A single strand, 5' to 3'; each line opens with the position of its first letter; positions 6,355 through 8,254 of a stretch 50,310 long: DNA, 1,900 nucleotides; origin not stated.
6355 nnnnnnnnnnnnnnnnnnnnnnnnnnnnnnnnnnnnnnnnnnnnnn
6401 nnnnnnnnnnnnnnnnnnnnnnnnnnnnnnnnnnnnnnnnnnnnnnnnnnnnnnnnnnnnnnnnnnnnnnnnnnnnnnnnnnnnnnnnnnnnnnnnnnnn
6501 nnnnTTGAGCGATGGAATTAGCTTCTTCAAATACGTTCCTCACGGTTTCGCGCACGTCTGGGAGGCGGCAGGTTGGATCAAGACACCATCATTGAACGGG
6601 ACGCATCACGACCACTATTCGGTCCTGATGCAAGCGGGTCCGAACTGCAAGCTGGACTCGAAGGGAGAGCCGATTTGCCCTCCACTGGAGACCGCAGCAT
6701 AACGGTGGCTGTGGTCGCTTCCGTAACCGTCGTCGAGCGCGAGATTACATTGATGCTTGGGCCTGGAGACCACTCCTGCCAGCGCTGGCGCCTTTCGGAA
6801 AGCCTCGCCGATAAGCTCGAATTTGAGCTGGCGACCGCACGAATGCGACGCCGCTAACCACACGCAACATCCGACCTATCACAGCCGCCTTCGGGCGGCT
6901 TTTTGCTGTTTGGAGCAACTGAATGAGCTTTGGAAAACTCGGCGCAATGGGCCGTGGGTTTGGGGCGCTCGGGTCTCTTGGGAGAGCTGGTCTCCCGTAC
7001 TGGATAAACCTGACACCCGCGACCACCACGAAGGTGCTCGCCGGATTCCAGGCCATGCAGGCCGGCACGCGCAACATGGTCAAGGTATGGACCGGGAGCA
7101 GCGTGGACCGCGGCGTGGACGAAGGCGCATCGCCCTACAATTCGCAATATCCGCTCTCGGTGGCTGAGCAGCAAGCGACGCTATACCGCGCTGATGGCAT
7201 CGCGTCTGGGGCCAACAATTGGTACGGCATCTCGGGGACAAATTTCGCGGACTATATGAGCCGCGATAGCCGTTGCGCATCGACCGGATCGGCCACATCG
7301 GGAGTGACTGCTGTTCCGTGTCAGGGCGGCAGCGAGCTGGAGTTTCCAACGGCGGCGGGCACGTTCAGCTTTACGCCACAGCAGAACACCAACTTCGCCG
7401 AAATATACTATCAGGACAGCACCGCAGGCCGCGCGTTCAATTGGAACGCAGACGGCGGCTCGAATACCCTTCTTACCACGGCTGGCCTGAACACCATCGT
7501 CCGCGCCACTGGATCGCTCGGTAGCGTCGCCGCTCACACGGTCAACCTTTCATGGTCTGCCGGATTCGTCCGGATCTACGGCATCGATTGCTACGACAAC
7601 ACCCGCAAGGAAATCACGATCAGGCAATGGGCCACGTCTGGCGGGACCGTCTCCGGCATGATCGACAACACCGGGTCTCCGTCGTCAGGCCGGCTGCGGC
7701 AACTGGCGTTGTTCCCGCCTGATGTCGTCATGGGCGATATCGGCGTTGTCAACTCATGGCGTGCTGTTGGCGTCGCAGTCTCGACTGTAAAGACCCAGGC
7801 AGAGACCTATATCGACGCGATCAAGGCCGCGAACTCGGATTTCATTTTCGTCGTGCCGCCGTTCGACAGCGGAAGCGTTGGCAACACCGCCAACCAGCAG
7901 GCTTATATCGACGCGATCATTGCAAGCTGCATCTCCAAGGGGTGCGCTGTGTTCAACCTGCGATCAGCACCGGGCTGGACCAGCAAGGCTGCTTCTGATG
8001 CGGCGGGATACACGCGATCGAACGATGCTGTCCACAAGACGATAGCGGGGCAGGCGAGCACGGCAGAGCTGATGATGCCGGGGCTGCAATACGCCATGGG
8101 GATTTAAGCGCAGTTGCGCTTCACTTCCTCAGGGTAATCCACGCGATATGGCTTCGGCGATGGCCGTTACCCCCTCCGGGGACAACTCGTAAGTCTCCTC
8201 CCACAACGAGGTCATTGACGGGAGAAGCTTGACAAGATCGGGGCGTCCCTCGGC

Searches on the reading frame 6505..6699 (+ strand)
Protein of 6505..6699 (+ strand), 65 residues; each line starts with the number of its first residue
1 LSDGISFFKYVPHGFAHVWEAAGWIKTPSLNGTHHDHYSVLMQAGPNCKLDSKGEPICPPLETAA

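Call 3: search_protein_families(library=pfam, proteins=[window:6505-6699:+], max_evalue=0.1)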
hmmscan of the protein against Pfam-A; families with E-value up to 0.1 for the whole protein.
window:6505-6699:+ (65 aa): 0 families

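Call 4: search_protein_families(library=phrogs, proteins=[window:6505-6699:+], max_evalue=0.01)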
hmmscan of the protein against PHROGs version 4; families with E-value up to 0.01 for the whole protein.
window:6505-6699:+ (65 aa): 0 families

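Call 28: search_protein_families(library=ncbifam, proteins=[window:6505-6699:+], max_evalue=0.1)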
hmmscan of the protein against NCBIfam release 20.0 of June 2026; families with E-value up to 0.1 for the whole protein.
window:6505-6699:+ (65 aa): 0 families

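Call 29: search_protein_families(library=padloc, proteins=[window:6505-6699:+], max_evalue=0.1)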
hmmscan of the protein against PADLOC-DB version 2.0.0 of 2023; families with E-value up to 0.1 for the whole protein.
window:6505-6699:+ (65 aa): 0 families

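Call 39: find_homologous_proteins(query=window:6505-6699:+, max_evalue=0.001)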
Query window:6505-6699:+ (65 aa): 5 proteins with E <= 0.001 among 5 candidates.
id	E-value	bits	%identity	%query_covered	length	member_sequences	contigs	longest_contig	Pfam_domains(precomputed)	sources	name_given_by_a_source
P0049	4.8e-32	127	85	100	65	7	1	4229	-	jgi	jgi:hypothetical protein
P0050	5.2e-32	127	83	98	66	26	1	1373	-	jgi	jgi:hypothetical protein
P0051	9.0e-30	119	78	100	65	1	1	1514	-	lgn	-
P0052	7.8e-28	113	80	92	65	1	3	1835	-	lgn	-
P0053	2.7e-26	109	75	100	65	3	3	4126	-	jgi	jgi:hypothetical protein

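Call 91: search_solved_structures(query=window:6505-6699:+, max_evalue=1)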
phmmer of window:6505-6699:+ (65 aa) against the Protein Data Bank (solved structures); distinct sequences matched with E-value up to 1: 1.
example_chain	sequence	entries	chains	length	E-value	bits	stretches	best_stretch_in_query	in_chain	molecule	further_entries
4ac1_X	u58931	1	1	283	0.9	13.3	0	16-34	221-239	ENDO-N-ACETYL-BETA-D-GLUCOSAMINIDASE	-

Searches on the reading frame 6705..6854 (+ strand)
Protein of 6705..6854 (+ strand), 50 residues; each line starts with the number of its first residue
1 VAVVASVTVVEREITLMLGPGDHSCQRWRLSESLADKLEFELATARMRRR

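Call 3: search_protein_families(library=pfam, proteins=[window:6705-6854:+], max_evalue=0.1)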
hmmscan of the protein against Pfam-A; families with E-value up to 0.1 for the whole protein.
window:6705-6854:+ (50 aa): 0 families

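Call 4: search_protein_families(library=phrogs, proteins=[window:6705-6854:+], max_evalue=0.01)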
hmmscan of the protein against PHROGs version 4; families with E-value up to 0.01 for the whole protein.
window:6705-6854:+ (50 aa): 0 families

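Call 28: search_protein_families(library=ncbifam, proteins=[window:6705-6854:+], max_evalue=0.1)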
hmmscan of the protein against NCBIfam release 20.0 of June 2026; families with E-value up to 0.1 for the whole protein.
window:6705-6854:+ (50 aa): 0 families

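Call 29: search_protein_families(library=padloc, proteins=[window:6705-6854:+], max_evalue=0.1)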
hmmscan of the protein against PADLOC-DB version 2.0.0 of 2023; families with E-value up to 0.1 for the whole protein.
window:6705-6854:+ (50 aa): 0 families

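Call 92: search_solved_structures(query=window:6705-6854:+, max_evalue=1)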
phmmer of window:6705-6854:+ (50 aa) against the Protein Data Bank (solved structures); distinct sequences matched with E-value up to 1: 0.

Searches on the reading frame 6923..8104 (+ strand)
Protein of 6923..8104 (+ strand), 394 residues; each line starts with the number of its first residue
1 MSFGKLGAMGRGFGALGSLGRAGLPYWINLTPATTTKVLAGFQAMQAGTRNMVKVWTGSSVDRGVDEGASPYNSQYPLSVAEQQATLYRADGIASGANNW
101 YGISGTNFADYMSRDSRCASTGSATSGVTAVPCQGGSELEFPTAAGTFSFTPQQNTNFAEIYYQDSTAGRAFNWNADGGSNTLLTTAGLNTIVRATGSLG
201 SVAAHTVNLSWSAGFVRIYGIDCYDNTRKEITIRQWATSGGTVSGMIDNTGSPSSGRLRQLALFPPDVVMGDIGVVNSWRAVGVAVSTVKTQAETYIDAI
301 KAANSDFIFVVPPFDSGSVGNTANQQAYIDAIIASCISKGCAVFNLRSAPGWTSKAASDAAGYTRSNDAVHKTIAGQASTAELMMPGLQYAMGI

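Call 3: search_protein_families(library=pfam, proteins=[window:6923-8104:+], max_evalue=0.1)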
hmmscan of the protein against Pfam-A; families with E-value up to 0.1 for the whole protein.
window:6923-8104:+ (394 aa): 1 family
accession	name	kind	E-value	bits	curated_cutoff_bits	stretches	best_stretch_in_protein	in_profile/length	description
PF13472.12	Lipase_GDSL_2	-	8e-05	23.6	32.9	1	239-377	42-176/178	GDSL-like Lipase/Acylhydrolase family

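Call 4: search_protein_families(library=phrogs, proteins=[window:6923-8104:+], max_evalue=0.01)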
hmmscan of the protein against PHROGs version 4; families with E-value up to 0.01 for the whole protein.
window:6923-8104:+ (394 aa): 0 families

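Call 28: search_protein_families(library=ncbifam, proteins=[window:6923-8104:+], max_evalue=0.1)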
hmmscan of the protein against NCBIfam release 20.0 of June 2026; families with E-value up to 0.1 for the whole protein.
window:6923-8104:+ (394 aa): 1 family
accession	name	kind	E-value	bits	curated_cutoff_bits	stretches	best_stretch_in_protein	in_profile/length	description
NF051847.1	EndGlycCerase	equivalog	0.026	13.2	700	1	85-196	334-445/455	endoglycoceramidase I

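Call 29: search_protein_families(library=padloc, proteins=[window:6923-8104:+], max_evalue=0.1)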
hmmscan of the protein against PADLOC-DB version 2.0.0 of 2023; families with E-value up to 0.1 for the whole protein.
window:6923-8104:+ (394 aa): 0 families
